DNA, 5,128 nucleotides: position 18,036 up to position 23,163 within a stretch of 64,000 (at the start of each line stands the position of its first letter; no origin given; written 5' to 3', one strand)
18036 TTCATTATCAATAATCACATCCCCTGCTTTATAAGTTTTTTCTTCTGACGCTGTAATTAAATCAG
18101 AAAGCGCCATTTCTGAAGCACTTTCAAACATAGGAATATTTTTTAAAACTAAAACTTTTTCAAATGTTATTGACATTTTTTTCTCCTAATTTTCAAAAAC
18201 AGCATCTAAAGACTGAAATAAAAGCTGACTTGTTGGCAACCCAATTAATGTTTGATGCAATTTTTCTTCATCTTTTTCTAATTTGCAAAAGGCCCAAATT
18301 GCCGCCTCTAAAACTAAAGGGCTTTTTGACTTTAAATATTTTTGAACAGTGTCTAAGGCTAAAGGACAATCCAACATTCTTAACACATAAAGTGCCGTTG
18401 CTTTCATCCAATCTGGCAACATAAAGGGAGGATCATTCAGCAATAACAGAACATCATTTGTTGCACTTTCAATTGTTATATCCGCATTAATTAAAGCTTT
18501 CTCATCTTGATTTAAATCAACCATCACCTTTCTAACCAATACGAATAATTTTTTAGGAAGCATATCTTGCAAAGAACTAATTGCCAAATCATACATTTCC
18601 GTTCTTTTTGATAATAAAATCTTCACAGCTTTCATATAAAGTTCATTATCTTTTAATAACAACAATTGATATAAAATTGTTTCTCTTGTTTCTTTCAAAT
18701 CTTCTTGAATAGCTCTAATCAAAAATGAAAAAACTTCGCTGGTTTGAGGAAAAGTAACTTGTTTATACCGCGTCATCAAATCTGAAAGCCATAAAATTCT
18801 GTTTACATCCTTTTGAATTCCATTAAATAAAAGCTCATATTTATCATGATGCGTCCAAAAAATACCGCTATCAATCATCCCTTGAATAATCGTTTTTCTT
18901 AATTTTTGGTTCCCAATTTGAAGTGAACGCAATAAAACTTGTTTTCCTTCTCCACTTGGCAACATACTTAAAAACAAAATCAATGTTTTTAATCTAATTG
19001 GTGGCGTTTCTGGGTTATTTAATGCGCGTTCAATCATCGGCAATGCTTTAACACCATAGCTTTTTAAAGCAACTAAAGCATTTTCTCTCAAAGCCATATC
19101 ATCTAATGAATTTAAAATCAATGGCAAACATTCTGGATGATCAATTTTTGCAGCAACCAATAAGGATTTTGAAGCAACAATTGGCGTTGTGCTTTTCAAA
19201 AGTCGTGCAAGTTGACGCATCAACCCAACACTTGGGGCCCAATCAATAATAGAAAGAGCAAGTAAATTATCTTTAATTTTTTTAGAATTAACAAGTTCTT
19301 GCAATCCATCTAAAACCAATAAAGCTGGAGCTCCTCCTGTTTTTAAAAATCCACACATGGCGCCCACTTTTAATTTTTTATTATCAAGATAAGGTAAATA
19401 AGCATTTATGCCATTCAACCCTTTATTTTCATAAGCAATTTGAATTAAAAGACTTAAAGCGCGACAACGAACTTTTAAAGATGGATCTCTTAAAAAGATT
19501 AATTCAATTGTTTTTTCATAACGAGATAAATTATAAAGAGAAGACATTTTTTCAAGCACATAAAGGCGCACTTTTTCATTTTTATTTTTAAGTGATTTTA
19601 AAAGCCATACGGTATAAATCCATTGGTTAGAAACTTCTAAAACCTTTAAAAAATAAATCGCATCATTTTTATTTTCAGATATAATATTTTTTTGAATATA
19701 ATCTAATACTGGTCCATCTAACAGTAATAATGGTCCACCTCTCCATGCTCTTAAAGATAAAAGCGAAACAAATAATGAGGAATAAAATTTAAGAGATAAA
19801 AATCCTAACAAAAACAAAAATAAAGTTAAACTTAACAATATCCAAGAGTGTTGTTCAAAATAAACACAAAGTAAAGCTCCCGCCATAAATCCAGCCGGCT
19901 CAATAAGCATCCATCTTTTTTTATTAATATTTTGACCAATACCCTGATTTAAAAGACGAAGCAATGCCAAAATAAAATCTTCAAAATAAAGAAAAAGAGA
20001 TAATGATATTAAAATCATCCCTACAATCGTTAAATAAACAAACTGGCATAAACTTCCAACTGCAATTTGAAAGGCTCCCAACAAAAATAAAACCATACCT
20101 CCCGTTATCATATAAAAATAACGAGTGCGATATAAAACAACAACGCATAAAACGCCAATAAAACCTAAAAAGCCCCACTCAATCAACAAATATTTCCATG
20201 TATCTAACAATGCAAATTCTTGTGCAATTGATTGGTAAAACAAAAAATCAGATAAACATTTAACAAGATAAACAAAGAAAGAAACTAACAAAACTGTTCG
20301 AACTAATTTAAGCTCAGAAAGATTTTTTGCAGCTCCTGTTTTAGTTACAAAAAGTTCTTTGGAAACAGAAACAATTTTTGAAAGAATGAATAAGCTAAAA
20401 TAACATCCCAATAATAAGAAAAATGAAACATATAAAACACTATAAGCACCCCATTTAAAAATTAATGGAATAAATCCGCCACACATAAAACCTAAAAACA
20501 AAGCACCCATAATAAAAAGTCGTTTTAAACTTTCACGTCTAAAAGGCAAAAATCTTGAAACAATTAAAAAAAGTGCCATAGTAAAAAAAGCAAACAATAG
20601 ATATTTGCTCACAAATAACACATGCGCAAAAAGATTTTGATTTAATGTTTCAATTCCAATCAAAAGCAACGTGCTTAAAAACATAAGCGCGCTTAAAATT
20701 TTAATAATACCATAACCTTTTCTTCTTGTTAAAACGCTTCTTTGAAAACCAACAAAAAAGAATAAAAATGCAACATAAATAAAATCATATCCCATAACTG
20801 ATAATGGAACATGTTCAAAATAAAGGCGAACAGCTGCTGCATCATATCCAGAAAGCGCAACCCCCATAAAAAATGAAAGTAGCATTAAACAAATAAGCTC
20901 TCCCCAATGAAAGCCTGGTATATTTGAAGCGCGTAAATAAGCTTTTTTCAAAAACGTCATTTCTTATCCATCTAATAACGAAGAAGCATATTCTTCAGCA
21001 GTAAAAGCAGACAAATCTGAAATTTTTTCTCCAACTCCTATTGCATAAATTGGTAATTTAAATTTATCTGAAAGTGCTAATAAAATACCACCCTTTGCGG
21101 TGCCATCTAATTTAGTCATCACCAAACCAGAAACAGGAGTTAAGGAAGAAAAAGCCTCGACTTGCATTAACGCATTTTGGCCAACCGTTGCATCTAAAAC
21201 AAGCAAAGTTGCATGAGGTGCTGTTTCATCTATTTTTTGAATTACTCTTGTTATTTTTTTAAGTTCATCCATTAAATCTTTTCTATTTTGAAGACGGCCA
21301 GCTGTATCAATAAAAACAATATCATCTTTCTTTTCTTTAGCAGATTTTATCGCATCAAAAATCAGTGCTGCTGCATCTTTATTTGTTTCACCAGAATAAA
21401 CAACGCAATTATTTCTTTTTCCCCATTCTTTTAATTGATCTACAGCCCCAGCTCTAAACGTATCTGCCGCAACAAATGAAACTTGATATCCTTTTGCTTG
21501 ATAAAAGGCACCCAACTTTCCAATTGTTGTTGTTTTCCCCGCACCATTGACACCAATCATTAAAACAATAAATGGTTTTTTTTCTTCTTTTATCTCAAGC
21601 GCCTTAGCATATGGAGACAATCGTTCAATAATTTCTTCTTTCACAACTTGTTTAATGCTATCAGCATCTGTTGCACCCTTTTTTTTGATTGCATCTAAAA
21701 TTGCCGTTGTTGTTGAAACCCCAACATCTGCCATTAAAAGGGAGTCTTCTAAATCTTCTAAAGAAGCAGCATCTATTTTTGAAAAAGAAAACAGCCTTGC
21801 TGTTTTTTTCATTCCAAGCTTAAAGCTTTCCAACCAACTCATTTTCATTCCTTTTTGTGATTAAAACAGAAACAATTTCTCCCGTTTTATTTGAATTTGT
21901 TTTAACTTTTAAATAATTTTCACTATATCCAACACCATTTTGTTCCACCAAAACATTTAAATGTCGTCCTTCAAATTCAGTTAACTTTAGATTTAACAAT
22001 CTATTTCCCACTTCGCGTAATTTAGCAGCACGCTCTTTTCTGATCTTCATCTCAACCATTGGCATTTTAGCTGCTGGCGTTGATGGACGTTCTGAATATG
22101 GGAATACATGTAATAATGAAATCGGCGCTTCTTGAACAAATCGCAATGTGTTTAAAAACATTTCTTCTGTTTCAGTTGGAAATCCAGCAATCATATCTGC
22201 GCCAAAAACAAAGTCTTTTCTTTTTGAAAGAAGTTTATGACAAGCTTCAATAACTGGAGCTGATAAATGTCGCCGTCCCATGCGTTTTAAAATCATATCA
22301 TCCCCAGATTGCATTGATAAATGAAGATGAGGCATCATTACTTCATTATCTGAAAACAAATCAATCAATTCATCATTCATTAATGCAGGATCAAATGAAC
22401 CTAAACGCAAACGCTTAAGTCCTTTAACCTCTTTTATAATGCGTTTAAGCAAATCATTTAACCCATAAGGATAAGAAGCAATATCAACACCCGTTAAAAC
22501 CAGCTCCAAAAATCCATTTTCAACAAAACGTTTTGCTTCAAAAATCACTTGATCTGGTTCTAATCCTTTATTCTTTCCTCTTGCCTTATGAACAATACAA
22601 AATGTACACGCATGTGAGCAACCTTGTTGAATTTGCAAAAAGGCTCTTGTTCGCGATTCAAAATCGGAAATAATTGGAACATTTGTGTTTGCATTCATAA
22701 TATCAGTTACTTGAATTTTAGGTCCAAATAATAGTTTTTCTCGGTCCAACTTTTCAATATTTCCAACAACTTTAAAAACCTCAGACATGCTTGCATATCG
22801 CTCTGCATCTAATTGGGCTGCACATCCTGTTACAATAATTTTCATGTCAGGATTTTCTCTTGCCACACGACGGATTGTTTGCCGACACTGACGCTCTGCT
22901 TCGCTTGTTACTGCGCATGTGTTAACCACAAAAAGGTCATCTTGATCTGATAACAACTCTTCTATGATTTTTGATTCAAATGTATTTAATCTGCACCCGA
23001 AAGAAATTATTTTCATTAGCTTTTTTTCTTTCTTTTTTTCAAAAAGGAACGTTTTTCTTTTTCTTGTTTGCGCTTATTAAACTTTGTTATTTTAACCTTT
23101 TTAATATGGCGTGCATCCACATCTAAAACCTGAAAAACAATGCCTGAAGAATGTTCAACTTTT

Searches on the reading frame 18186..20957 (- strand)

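Call 26: search_protein_families(library=pfam, max_evalue=0.00001, proteins=[window:18186-20957:-])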
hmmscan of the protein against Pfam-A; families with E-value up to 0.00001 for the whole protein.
window:18186-20957:- (923 aa): 2 families
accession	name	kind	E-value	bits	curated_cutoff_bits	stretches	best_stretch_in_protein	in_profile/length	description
PF13646.12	HEAT_2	-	3.5e-10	40.5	27.7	0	584-656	6-81/88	HEAT repeats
PF02985.28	HEAT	-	9.8e-06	25.8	23.5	0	868-893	2-27/31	HEAT repeat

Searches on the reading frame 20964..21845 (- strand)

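Call 26: search_protein_families(library=pfam, max_evalue=0.00001, proteins=[window:20964-21845:-])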
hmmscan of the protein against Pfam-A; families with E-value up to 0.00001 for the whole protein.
window:20964-21845:- (293 aa): 4 families
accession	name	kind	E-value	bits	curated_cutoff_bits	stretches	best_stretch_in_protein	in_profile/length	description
PF00448.28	SRP54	-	1.3e-71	240.8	22.7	1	91-291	1-195/196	SRP54-type protein, GTPase domain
PF02881.24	SRP54_N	-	1.3e-11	45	22.4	1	17-72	11-75/75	SRP54-type protein, helical bundle domain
PF06414.18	Zeta_toxin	-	1.9e-06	27.9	22.3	1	83-197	8-119/199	Zeta toxin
PF13604.12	AAA_30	-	7.4e-06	26.3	27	0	93-188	20-103/191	AAA domain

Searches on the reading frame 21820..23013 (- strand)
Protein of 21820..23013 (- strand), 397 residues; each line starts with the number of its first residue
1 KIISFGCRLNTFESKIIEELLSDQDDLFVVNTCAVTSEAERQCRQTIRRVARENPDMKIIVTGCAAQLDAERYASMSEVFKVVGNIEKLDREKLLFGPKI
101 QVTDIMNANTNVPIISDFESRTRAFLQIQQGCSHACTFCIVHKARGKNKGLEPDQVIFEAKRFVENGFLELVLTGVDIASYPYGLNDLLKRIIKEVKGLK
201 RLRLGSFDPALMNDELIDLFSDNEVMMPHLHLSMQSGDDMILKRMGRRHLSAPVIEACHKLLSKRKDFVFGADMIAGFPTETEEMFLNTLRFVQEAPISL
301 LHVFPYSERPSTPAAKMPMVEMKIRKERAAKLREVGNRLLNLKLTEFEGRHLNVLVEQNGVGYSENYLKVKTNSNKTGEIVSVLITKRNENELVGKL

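Call 26: search_protein_families(library=pfam, max_evalue=0.00001, proteins=[window:21820-23013:-])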
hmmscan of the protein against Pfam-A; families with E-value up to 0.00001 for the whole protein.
window:21820-23013:- (397 aa): 2 families
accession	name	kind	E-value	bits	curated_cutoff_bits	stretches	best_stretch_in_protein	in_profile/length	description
PF04055.27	Radical_SAM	-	2.1e-24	87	29.5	1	127-293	2-166/166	Radical SAM superfamily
PF00919.26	UPF0004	-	1.4e-16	60.7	27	1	2-79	4-92/98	Uncharacterized protein family UPF0004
